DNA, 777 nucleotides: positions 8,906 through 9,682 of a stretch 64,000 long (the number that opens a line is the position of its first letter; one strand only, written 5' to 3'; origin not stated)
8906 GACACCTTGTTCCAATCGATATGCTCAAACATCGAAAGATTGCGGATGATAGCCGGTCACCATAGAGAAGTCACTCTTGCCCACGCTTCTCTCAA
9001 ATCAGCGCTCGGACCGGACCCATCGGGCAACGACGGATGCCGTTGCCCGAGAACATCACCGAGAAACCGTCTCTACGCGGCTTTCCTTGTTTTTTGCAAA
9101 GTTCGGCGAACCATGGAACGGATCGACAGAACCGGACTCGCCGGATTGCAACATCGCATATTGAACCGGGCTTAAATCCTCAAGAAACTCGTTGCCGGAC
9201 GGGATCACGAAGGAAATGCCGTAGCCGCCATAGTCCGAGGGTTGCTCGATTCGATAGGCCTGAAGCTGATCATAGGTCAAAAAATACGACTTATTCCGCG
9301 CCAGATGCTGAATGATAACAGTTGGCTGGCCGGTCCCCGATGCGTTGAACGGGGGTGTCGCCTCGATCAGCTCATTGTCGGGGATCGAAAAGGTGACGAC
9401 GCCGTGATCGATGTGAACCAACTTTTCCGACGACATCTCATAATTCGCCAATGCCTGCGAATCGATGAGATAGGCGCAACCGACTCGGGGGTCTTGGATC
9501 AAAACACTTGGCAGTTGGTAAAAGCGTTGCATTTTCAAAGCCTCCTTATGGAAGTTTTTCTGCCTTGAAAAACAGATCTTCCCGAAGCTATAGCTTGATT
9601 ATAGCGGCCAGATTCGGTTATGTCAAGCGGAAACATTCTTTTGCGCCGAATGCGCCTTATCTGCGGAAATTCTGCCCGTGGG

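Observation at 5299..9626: Candidate undescribed modification system: 158-aa orphan protein, 2OG oxygenase, HprK-like kinase, nitroreductase/SagB-like protein and MOP-type exporter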

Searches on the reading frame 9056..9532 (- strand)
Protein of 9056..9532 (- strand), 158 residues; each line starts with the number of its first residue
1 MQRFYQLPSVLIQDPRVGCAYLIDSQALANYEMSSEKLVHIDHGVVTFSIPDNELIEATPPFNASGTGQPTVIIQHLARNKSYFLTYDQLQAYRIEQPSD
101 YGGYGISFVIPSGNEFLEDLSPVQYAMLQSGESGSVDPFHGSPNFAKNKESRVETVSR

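Call 5: search_protein_families(library=pfam, proteins=[window:9056-9532:-], max_evalue=1)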
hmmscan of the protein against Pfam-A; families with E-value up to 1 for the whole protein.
window:9056-9532:- (158 aa): 0 families

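Call 6: search_protein_families(library=ncbifam, proteins=[window:9056-9532:-], max_evalue=1)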
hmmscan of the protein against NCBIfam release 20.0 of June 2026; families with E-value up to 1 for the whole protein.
window:9056-9532:- (158 aa): 0 families

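Call 8: find_homologous_proteins(query=window:9056-9532:-, max_evalue=0.001)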
Query window:9056-9532:- (158 aa): 19 proteins with E <= 0.001 among 30 candidates.
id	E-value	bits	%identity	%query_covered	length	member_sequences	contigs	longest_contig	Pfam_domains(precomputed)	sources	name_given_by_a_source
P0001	2.8e-100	350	100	100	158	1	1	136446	-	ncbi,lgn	ncbi:MAG: hypothetical protein V6Z86_01750 [Hyphomicrobiales bacterium]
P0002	1.8e-62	227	75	85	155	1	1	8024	-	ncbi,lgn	-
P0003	1.3e-54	202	69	80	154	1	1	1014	-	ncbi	-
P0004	1.9e-54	201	66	89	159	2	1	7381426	-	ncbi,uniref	ncbi:hypothetical protein [Pseudomonas sp. 4810-S13]|uniref:hypothetical protein n=1 Tax=Pseudomonas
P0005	3.4e-54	201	70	85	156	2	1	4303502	-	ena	-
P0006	1.9e-53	198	64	85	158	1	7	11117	-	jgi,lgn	-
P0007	5.0e-53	197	68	83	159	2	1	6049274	-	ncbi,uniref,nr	ncbi:hypothetical protein [Pseudomonas sp. W4I3]|uniref:hypothetical protein n=1 Tax=Pseudomonas sp.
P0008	6.1e-53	196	62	91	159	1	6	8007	-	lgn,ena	-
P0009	8.4e-53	196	64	91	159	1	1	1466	-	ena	-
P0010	2.0e-51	192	68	82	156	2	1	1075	-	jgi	jgi:hypothetical protein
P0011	4.9e-51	190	66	83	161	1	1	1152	-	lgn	-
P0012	4.8e-50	187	65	84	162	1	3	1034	-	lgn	-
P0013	1.0e-49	186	62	84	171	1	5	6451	-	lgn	-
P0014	3.2e-48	181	65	82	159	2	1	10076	-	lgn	-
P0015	6.1e-48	180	63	83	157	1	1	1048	-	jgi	jgi:hypothetical protein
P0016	1.2e-46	176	64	82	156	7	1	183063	-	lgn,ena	-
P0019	9.6e-27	111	48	82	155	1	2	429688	-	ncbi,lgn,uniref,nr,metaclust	ncbi:hypothetical protein [Fischerella sp. PCC 9605]|uniref:hypothetical protein n=1 Tax=Fischerella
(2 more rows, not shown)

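Call 9: search_protein_families(library=padloc, proteins=[window:9056-9532:-], max_evalue=1)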
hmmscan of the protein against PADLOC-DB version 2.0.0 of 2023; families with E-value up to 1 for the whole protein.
window:9056-9532:- (158 aa): 0 families

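Call 10: find_encoding_contigs(protein=P0004, flank=10000, max_places=2)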
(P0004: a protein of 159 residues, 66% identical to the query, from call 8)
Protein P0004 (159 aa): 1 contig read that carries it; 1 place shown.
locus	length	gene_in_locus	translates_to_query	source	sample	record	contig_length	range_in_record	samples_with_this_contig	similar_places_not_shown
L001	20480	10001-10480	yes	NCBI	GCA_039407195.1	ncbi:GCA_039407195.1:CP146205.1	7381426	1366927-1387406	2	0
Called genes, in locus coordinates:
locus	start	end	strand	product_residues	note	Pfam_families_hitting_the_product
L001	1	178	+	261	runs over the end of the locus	PF00378:ECH_1, PF16113:ECH_2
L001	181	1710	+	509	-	PF02737:3HCDH_N, PF00725:3HCDH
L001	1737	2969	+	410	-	PF02515:CoA_transf_3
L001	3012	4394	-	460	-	PF03009:GDPD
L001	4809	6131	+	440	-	PF13356:Arm-DNA-bind_3, PF22022:Phage_int_M, PF00589:Phage_integrase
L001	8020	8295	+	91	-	-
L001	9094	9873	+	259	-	PF02661:Fic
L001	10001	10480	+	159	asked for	-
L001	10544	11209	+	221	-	-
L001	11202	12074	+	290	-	-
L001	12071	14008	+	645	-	-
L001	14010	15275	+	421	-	PF01943:Polysacc_synt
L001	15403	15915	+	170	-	PF00583:Acetyltransf_1, PF13673:Acetyltransf_10 (weak), PF13508:Acetyltransf_7, PF08445:FR47 (weak)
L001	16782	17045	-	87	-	PF02805:Ada_Zn_binding (faint)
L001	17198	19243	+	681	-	PF02897:Peptidase_S9_N, PF00326:Peptidase_S9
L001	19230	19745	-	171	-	PF03167:UDG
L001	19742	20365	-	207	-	PF16859:TetR_C_11 (faint), PF00440:TetR_N, PF16925:TetR_C_13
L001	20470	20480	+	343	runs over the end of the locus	PF25919:BSH_CusB (faint), PF00364:Biotin_lipoyl (faint), PF25917:BSH_RND, PF25885:HH_EMRA, PF25954:Beta-barrel_RND_2 (weak), PF25963:Beta-barrel_AAEA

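Call 11: find_encoding_contigs(protein=P0019, flank=10000, max_places=2)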
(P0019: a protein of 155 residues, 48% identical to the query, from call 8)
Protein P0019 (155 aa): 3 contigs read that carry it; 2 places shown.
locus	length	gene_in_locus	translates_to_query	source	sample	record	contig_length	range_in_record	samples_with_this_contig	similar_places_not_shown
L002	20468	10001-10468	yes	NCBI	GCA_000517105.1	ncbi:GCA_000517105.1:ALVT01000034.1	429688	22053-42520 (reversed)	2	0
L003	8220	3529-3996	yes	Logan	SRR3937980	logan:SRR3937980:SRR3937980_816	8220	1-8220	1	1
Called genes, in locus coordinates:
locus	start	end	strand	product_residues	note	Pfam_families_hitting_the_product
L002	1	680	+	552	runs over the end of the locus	PF00072:Response_reg, PF01590:GAF, PF13185:GAF_2, PF00512:HisKA, PF02518:HATPase_c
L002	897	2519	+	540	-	PF13600:DUF4140, PF13598:DUF4139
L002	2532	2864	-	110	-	PF02547:Queuosine_synth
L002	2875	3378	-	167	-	PF13302:Acetyltransf_3, PF00583:Acetyltransf_1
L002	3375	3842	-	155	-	PF00190:Cupin_1 (weak), PF07883:Cupin_2, PF02311:AraC_binding (weak), PF06249:EutQ (weak)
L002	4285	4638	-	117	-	-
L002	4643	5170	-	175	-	PF13408:Zn_ribbon_recom (weak)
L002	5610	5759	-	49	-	-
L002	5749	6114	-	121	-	PF00239:Resolvase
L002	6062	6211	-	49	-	-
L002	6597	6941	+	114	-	-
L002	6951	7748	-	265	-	PF06182:ABC2_membrane_6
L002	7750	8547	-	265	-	PF06182:ABC2_membrane_6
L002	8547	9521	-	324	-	PF00005:ABC_tran, PF13304:AAA_21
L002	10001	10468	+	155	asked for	-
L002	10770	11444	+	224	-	-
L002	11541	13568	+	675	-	PF00881:Nitroreductase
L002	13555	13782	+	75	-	-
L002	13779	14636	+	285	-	-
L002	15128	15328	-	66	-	-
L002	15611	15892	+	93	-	-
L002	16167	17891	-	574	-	PF16684:ResT-TelK_cat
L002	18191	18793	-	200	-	PF00589:Phage_integrase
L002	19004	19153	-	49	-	-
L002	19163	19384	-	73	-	-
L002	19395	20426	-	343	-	-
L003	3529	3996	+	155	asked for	-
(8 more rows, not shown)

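Call 12: find_encoding_contigs(protein=P0016, flank=10000, max_places=2)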
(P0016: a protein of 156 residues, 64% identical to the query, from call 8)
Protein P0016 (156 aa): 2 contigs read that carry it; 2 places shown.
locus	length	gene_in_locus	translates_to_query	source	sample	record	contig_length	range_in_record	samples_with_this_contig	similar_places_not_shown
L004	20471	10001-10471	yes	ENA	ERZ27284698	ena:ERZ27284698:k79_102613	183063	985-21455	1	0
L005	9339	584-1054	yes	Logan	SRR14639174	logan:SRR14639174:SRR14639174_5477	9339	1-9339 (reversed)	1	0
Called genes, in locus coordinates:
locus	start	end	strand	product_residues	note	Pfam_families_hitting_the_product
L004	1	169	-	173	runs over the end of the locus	-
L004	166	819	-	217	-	-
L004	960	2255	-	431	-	PF03573:OprD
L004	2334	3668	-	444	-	PF00672:HAMP, PF00512:HisKA, PF02518:HATPase_c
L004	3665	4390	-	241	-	PF00072:Response_reg, PF00486:Trans_reg_C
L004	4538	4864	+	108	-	-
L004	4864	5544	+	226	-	PF11769:DUF3313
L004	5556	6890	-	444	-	PF04966:OprB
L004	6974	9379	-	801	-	PF13360:PQQ_2 (faint), PF01011:PQQ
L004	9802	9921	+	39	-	-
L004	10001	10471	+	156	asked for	-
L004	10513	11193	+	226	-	-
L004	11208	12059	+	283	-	-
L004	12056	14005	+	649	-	PF00881:Nitroreductase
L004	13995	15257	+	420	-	-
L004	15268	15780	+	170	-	PF00583:Acetyltransf_1, PF13673:Acetyltransf_10 (weak), PF13508:Acetyltransf_7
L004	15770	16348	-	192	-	-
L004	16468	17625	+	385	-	PF25919:BSH_CusB (faint), PF25917:BSH_RND, PF25876:HH_MFP_RND, PF25944:Beta-barrel_RND, PF25967:RND-MFP_C, PF25989:YknX_C (weak)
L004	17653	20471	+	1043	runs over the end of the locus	PF00873:ACR_tran, PF03176:MMPL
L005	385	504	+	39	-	-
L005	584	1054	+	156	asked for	-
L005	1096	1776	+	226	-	-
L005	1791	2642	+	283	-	-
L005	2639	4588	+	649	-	PF00881:Nitroreductase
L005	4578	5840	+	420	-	-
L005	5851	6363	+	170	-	PF00583:Acetyltransf_1, PF13673:Acetyltransf_10 (weak), PF13508:Acetyltransf_7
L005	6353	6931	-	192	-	-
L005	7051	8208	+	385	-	PF25919:BSH_CusB (faint), PF25917:BSH_RND, PF25876:HH_MFP_RND, PF25944:Beta-barrel_RND, PF25967:RND-MFP_C, PF25989:YknX_C (weak)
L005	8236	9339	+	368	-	?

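Call 14: search_protein_families(library=pfam, proteins=[L001:12071-14008:+, L002:11541-13568:+, L004:12056-14005:+, L002:13555-13782:+, L004:9802-9921:+, L001:11202-12074:+, L002:13779-14636:+, L001:10544-11209:+, L002:10770-11444:+], max_evalue=1)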
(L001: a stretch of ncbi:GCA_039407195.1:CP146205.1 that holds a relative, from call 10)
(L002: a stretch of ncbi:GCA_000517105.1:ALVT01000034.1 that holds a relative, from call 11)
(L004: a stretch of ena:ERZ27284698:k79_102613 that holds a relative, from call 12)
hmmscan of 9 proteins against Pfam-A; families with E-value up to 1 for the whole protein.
L001:12071-14008:+ (645 aa): 2 families
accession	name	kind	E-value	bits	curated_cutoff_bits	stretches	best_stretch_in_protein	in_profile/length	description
PF00881.29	Nitroreductase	-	9.2e-05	23.1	23.5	1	580-641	107-167/167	Nitroreductase family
PF23365.1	DUF7090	-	0.18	12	27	1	496-540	132-176/192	Family of unknown function (DUF7090)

L002:11541-13568:+ (675 aa): 1 family
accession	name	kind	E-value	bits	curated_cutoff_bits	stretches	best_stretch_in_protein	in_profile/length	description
PF00881.29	Nitroreductase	-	1.2e-13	52.1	23.5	1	509-672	2-167/167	Nitroreductase family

L004:12056-14005:+ (649 aa): 1 family
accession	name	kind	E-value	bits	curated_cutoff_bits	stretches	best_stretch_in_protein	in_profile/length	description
PF00881.29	Nitroreductase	-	1.6e-10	41.8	23.5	1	482-640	2-167/167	Nitroreductase family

L002:13555-13782:+ (75 aa): 0 families

L004:9802-9921:+ (39 aa): 0 families

L001:11202-12074:+ (290 aa): 5 families
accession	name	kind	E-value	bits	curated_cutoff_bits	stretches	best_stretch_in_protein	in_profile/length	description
PF07475.17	Hpr_kinase_C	-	0.0025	17.8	33.3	1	115-163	10-56/171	HPr Serine kinase C-terminal domain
PF13671.12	AAA_33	-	0.0033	18.2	27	1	127-164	2-39/143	AAA domain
PF13555.12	AAA_29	-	0.015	15.4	27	1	114-139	12-37/61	P-loop containing region of AAA domain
PF20720.3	nSTAND3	-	0.046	13.9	27.2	1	115-147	8-40/155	Novel STAND NTPase 3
PF13191.12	AAA_16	-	0.097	13.6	32.6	1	119-148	19-51/167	AAA ATPase domain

L002:13779-14636:+ (285 aa): 7 families
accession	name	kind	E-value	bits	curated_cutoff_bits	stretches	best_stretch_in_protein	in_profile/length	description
PF00005.33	ABC_tran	-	0.026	15.6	25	1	120-160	5-42/137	ABC transporter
PF13671.12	AAA_33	-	0.045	14.5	27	1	130-202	3-76/143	AAA domain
PF13401.12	AAA_22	-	0.06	14.1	27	1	125-156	4-33/130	AAA domain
PF13191.12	AAA_16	-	0.11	13.5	32.6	1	120-218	18-104/167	AAA ATPase domain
PF20720.3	nSTAND3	-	0.11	12.6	27.2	1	127-150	18-41/155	Novel STAND NTPase 3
PF04851.21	ResIII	-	0.16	12.3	22.5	1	134-170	31-67/164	Type III restriction enzyme, res subunit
PF01293.25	PEPCK_ATP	-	0.34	10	26.5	1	111-160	194-240/465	Phosphoenolpyruvate carboxykinase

L001:10544-11209:+ (221 aa): 0 families

L002:10770-11444:+ (224 aa): 2 families
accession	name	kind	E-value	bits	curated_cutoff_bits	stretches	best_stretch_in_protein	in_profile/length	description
PF07515.17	TraI_2_C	-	0.022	15.2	27.3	1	55-93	5-47/126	Putative conjugal transfer nickase/helicase TraI C-term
PF18071.7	HMW1C_N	-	0.044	14.1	27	1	110-196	30-108/146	HMW1C N-terminal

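Call 15: search_protein_families(library=ncbifam, proteins=[L001:12071-14008:+, L002:11541-13568:+, L004:12056-14005:+, L002:13555-13782:+, L004:9802-9921:+, L001:11202-12074:+, L002:13779-14636:+, L001:10544-11209:+, L002:10770-11444:+], max_evalue=1)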
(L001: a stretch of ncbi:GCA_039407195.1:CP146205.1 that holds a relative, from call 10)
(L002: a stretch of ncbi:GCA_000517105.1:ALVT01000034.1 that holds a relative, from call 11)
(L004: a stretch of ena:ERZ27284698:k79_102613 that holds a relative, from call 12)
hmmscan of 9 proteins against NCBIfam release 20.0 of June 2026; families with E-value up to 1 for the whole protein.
L001:12071-14008:+ (645 aa): 2 families
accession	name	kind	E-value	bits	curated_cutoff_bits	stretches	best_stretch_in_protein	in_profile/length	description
TIGR04511.1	SagB_rel_DH_2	exception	3.8e-19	69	240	1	160-281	195-331/380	putative peptide maturation dehydrogenase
TIGR03605.1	antibiot_sagB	domain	4.8e-18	65.3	78.4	1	163-281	5-136/173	SagB family peptide dehydrogenase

L002:11541-13568:+ (675 aa): 2 families
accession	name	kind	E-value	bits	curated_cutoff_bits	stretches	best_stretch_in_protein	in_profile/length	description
TIGR04511.1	SagB_rel_DH_2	exception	1.2e-22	80.5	240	2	126-315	133-335/380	putative peptide maturation dehydrogenase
TIGR03605.1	antibiot_sagB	domain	1.5e-15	57.2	78.4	2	184-308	3-133/173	SagB family peptide dehydrogenase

L004:12056-14005:+ (649 aa): 2 families
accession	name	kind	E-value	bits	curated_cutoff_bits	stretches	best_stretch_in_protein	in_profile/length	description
TIGR04511.1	SagB_rel_DH_2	exception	4.1e-18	65.6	240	1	159-281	194-331/380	putative peptide maturation dehydrogenase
TIGR03605.1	antibiot_sagB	domain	1.8e-15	56.9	78.4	1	160-281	2-136/173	SagB family peptide dehydrogenase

L002:13555-13782:+ (75 aa): 0 families

L004:9802-9921:+ (39 aa): 0 families

L001:11202-12074:+ (290 aa): 14 families
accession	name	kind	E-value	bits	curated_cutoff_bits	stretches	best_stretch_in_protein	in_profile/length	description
TIGR04352.1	HprK_rel_A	equivalog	1.5e-07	30.8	200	1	111-172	96-155/280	HprK-related kinase A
TIGR04355.1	HprK_rel_B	hypoth_equivalog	0.0021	17.2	200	1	111-161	144-192/351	HprK-related kinase B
TIGR04249.1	SCM_chp_ScmC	equivalog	0.0074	15.6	125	1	74-164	90-176/292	SynChlorMet cassette protein ScmC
TIGR00679.1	hpr-ser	equivalog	0.012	14.8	240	1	123-163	143-181/300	HPr(Ser) kinase/phosphatase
NF003883.0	PRK05428.2-1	equivalog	0.027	13.9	252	1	114-161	18-63/189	HPr kinase/phosphorylase-related protein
NF000361.1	self_FomB_kinase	exception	0.047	12.8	400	1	106-161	120-174/325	FomB family phosphonate monophosphate kinase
NF011100.0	PRK14527.1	equivalog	0.063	12.9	154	1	125-155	7-37/191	adenylate kinase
NF005115.0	PRK06547.1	equivalog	0.065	12.6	173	1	117-153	8-45/172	hypothetical protein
TIGR02030.1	BchI-ChlI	equivalog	0.078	12.1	466.95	1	119-145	20-46/337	magnesium chelatase ATPase subunit I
NF003228.0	PRK04195.1-4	equivalog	0.079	11.8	456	1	126-205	39-119/502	replication factor C large subunit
NF040667.1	hom_kin_desulfo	exception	0.093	12.6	197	1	126-155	2-31/163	homoserine kinase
TIGR02442.1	Cob-chelat-sub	hypoth_equivalog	0.15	10.5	779.45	1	119-144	20-45/641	putative cobaltochelatase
NF047389.1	ATPase_Sll1717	subfamily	0.22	10.6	75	1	126-155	31-56/454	P-loop ATPase, Sll1717 family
NF003229.0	PRK04195.1-5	equivalog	0.23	10.2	280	1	126-156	46-76/413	replication factor C large subunit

L002:13779-14636:+ (285 aa): 14 families
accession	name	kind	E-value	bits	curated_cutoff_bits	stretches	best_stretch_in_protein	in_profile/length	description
TIGR04352.1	HprK_rel_A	equivalog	6.3e-09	35.3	200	1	111-180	94-161/280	HprK-related kinase A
NF006821.0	PRK09344.1-3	subfamily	0.00014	20.7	369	1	111-164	199-263/525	phosphoenolpyruvate carboxykinase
NF047576.1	opine_ATP_CntF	equivalog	0.014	14.7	385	1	117-162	21-66/264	staphylopine uptake ABC transporter ATP-binding protein CntF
NF047578.1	opine_ATP_CntD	equivalog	0.027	13.7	380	1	117-162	21-66/266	staphylopine uptake ABC transporter ATP-binding protein CntD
TIGR03499.1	FlhF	equivalog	0.047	13.7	174.15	1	124-143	196-215/286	flagellar biosynthesis GTPase FlhF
NF053860.1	DS41_1_antiphage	equivalog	0.052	12.5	370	1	124-156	37-65/448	anti-phage protein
TIGR02770.1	nickel_nikD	equivalog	0.089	12.2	318.7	1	121-149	7-35/230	nickel import ATP-binding protein NikD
NF011516.0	PRK14955.1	equivalog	0.1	11.3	560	1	126-166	38-78/397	DNA polymerase III subunits gamma and tau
NF047389.1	ATPase_Sll1717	subfamily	0.13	11.4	75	1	125-158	28-64/454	P-loop ATPase, Sll1717 family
TIGR02324.1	CP_lyasePhnL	equivalog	0.16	11.4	256.3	1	120-153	28-61/224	phosphonate C-P lyase system protein PhnL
NF007613.0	PRK10261.1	equivalog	0.17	10.3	1077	1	120-189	36-101/623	glutathione ABC transporter ATP-binding protein GsiA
NF003229.0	PRK04195.1-5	equivalog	0.19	10.4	280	1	124-154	42-72/413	replication factor C large subunit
TIGR01978.1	sufC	equivalog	0.26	10.6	212.8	1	120-161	20-61/243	Fe-S cluster assembly ATPase SufC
NF041000.1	ATPase_ComGA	equivalog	0.27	10.2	300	1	128-151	130-153/267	competence type IV pilus ATPase ComGA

L001:10544-11209:+ (221 aa): 0 families

L002:10770-11444:+ (224 aa): 0 families

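Call 20: find_related_loci(query=A1, collection=genome_contigs, flank=10000)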
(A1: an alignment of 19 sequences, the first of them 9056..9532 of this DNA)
Query A1 (158 aa) in genome_contigs; peptide patterns used: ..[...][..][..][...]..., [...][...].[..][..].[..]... (x = any residue, [..] = any of these).
29 stretches matched a pattern; 2 encode a relative of the query (tblastn E <= 1e-3); 2 distinct loci.
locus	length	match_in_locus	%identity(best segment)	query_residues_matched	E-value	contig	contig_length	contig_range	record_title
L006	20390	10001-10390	64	3-132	4e-54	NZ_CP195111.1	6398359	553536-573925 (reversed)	Pseudomonas neuropathica strain CTB12 chromosome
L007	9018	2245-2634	40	4-133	6e-29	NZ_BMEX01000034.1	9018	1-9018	Kroppenstedtia guangzhouensis strain CGMCC 1.12404 sequence34, whole genome shotgun sequence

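Call 21: find_encoding_contigs(protein=P0002, flank=10000, max_places=2)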
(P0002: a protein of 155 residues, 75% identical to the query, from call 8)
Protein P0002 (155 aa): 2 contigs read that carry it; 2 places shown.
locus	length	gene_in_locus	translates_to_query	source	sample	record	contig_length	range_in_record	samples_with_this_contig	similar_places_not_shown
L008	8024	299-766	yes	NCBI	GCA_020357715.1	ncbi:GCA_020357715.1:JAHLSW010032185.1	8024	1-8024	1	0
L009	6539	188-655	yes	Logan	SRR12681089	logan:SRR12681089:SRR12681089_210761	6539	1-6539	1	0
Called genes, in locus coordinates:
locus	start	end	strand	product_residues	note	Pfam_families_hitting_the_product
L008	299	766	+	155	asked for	-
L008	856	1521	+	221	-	-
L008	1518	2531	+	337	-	-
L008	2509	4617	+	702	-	PF00881:Nitroreductase (faint)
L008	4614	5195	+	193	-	PF00583:Acetyltransf_1, PF13673:Acetyltransf_10, PF13508:Acetyltransf_7, PF08445:FR47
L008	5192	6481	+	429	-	-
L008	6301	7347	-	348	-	PF13007:LZ_Tnp_IS66, PF13005:zf-IS66, PF03050:DDE_Tnp_IS66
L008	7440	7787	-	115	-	PF05717:TnpB_IS66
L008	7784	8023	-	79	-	?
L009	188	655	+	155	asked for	-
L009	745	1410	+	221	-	-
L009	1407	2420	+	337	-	-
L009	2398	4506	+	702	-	PF00881:Nitroreductase (faint)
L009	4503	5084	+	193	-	PF00583:Acetyltransf_1, PF13673:Acetyltransf_10, PF13508:Acetyltransf_7, PF08445:FR47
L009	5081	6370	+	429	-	-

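Call 24: predict_structure(alignment_id=A1)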
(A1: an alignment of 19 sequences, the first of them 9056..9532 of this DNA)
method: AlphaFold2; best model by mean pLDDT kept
length: 158 residues; sequences in the alignment: 19
mean_pLDDT: 65.2   pTM: 0.55
mean pLDDT of the five models: 65.2, 64.9, 63.6, 62.7, 60.9
residues with pLDDT >= 90: 17; 70-90: 60; 50-70: 28; < 50: 53
segments of 3 or more residues with pLDDT < 50: 56-64, 114-121, 124-126, 128-158
pLDDT, mean of each block of 10 residues (from residue 1): 71 84 90 77 75 55 57 86 90 83 63 50 48 37 36 37
secondary structure, 60 per line:
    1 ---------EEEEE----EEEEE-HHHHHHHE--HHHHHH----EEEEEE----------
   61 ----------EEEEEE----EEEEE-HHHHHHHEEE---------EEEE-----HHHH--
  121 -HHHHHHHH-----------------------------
elements in order: E10-14 E19-23 H25-31 H35-40 E45-50 E71-76 E81-85 H87-93 E94-96 E106-109 H115-118 H122-129
